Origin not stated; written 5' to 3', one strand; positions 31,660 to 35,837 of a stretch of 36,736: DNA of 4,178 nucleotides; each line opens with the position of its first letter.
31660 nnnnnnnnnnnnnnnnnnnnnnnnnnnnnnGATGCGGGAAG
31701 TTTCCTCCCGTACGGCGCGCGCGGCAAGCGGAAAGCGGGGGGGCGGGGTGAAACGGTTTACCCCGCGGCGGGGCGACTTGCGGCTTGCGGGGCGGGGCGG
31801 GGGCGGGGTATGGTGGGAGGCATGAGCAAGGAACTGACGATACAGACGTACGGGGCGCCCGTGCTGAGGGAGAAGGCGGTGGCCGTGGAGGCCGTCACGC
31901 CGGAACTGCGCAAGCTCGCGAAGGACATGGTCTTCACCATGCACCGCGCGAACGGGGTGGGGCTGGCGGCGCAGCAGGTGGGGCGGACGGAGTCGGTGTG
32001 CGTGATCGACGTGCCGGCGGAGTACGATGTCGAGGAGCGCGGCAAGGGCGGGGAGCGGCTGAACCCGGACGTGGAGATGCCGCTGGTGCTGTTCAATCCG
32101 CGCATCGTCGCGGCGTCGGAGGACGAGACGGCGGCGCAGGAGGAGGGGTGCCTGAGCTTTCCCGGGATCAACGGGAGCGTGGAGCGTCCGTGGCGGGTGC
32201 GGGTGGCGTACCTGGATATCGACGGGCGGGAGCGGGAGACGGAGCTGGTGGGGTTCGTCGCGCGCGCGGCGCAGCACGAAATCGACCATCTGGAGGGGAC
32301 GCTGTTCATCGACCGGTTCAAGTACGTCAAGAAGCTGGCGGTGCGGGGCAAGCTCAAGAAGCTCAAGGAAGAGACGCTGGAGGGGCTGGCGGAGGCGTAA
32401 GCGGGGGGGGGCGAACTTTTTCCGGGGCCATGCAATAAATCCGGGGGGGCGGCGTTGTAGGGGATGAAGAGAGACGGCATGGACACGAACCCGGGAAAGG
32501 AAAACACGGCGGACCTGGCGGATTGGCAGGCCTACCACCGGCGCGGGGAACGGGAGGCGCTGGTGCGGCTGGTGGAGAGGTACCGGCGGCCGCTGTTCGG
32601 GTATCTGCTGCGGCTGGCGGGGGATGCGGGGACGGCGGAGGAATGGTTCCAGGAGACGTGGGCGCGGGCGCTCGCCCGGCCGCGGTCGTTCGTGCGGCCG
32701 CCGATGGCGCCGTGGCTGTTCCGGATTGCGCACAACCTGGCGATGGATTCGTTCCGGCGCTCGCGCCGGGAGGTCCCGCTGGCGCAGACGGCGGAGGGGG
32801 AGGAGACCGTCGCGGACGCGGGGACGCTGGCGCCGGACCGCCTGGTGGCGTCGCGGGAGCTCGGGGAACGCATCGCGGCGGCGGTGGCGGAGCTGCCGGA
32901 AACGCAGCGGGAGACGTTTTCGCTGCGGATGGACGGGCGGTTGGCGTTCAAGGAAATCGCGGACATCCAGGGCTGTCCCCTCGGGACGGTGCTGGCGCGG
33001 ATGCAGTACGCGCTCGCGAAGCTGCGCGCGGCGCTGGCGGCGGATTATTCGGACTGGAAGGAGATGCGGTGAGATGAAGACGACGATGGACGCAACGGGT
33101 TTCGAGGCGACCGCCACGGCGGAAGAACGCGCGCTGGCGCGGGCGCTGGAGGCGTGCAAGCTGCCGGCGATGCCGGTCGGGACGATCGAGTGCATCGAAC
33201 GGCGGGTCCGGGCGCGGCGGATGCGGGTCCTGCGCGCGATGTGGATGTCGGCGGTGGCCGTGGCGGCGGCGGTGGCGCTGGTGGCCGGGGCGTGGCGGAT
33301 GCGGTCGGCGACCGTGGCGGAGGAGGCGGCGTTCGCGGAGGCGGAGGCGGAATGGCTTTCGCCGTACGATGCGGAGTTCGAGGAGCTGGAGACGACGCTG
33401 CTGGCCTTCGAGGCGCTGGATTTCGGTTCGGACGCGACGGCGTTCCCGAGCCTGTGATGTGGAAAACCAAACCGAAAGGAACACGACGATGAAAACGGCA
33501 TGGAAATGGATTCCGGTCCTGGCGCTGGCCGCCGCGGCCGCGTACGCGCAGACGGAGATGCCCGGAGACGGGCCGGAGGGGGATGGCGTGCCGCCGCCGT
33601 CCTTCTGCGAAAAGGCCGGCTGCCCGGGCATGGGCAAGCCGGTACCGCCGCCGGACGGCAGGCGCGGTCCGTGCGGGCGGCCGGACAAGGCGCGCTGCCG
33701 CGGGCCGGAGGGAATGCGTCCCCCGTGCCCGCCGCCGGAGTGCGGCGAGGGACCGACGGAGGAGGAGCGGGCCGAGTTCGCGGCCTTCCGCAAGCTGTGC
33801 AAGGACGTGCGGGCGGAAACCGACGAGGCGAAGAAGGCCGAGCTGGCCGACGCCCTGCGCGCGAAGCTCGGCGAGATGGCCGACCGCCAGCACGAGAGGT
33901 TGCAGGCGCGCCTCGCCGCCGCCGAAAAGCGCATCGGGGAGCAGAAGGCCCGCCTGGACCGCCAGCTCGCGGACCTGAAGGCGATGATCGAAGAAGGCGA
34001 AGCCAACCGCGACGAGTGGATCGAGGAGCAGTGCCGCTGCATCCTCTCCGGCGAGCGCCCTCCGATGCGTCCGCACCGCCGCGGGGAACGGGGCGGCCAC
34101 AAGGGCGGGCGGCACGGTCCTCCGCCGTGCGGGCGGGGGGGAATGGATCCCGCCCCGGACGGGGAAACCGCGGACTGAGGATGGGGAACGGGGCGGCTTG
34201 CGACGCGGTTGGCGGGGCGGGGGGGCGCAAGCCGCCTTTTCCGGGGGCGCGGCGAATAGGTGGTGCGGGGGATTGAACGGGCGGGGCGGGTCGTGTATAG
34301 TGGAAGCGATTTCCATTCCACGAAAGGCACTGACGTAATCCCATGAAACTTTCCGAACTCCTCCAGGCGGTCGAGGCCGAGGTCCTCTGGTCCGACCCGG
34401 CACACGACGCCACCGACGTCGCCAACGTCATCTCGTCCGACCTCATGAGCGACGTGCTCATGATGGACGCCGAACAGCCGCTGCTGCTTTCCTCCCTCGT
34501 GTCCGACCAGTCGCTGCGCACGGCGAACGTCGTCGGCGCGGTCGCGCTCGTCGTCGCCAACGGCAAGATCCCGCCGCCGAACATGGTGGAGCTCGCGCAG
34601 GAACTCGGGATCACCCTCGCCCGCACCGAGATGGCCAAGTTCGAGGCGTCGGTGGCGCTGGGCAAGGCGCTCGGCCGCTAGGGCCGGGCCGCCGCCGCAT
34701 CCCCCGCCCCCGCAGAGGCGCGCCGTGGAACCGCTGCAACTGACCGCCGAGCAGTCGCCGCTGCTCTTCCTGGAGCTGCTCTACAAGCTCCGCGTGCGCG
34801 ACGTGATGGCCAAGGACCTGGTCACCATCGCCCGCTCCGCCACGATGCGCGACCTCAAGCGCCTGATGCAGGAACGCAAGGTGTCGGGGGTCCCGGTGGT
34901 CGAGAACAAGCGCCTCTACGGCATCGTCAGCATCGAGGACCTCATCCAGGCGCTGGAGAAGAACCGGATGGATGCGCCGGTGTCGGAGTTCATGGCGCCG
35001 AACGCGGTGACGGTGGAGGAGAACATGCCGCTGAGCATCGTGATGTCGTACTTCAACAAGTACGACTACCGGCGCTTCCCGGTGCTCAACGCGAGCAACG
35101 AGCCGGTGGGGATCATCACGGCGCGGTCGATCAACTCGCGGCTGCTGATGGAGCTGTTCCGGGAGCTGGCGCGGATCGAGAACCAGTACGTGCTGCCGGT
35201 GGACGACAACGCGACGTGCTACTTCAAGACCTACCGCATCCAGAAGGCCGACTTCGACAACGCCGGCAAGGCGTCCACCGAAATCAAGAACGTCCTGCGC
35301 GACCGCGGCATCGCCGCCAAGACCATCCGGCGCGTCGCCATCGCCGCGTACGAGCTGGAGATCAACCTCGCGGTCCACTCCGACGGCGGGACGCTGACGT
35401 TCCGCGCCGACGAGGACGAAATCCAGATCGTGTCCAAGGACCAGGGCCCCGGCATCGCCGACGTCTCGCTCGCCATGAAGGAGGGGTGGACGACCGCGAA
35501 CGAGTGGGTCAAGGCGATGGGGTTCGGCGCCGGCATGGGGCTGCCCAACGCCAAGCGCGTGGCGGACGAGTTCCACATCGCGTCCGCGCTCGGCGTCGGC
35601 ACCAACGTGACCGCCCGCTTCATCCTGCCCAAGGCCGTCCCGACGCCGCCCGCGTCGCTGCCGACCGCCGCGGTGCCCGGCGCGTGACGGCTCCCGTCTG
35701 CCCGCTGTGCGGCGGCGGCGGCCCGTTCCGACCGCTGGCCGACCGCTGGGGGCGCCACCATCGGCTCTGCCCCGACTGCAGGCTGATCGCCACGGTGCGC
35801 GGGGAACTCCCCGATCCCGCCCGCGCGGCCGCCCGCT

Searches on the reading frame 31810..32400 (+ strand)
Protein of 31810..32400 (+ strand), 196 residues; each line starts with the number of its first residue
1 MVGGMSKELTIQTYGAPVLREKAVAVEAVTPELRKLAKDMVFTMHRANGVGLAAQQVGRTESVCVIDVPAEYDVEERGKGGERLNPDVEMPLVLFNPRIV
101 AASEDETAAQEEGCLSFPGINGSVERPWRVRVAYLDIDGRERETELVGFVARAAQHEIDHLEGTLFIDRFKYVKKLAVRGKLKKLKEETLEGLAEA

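Call 10: search_protein_families(library=pfam, proteins=[window:31810-32400:+], max_evalue=0.01)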
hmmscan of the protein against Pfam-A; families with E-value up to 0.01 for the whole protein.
window:31810-32400:+ (196 aa): 1 family
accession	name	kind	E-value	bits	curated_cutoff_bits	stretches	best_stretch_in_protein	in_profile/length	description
PF01327.26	Pep_deformylase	-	2.4e-47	160.9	22.8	1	10-174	3-154/156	Polypeptide deformylase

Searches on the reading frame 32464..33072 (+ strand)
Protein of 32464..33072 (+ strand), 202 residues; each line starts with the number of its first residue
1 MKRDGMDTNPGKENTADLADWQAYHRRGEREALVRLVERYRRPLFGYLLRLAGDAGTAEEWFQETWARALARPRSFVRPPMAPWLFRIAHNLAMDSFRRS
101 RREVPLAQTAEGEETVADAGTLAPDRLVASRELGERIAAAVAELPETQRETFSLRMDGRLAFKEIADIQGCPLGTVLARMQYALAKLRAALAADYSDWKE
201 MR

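Call 10: search_protein_families(library=pfam, proteins=[window:32464-33072:+], max_evalue=0.01)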
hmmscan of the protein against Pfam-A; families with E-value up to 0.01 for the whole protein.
window:32464-33072:+ (202 aa): 3 families
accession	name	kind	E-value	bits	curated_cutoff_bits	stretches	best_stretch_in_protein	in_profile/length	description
PF04542.20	Sigma70_r2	-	1.6e-13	50.6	24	1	36-102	1-70/71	Sigma-70 region 2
PF08281.18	Sigma70_r4_2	-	1.3e-08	34.8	25.7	1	135-187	2-54/54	Sigma-70, region 4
PF04545.22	Sigma70_r4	-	5e-08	32.8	24.1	1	140-189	1-50/50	Sigma-70, region 4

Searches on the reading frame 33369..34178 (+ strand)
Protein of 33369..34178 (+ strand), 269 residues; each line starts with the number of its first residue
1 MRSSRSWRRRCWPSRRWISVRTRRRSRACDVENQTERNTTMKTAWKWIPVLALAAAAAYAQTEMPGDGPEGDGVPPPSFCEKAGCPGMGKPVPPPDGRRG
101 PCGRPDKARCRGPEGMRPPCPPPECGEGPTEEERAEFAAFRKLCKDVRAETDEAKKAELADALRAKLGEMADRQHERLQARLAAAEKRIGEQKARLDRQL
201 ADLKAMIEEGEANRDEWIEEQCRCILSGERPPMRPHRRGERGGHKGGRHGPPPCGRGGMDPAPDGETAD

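Call 10: search_protein_families(library=pfam, proteins=[window:33369-34178:+], max_evalue=0.01)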
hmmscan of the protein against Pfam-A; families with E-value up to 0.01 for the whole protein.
window:33369-34178:+ (269 aa): 1 family
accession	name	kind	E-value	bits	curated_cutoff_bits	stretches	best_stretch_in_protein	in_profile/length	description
PF14073.11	Cep57_CLD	-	0.0033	17.9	28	1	142-222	29-102/178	Centrosome localisation domain of Cep57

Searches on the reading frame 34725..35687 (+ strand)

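Call 10: search_protein_families(library=pfam, proteins=[window:34725-35687:+], max_evalue=0.01)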
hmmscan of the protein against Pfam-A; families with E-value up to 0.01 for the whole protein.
window:34725-35687:+ (320 aa): 3 families
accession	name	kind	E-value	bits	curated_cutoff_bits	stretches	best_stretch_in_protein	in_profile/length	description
PF00571.33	CBS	-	2.1e-28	98.9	24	2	24-78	1-56/57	CBS domain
PF13581.12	HATPase_c_2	-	7e-08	33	27.4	1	175-298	3-126/127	Histidine kinase-like ATPase domain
PF02518.31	HATPase_c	-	2.6e-06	28.3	26.4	1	211-299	13-107/111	Histidine kinase-, DNA gyrase B-, and HSP90-like ATPase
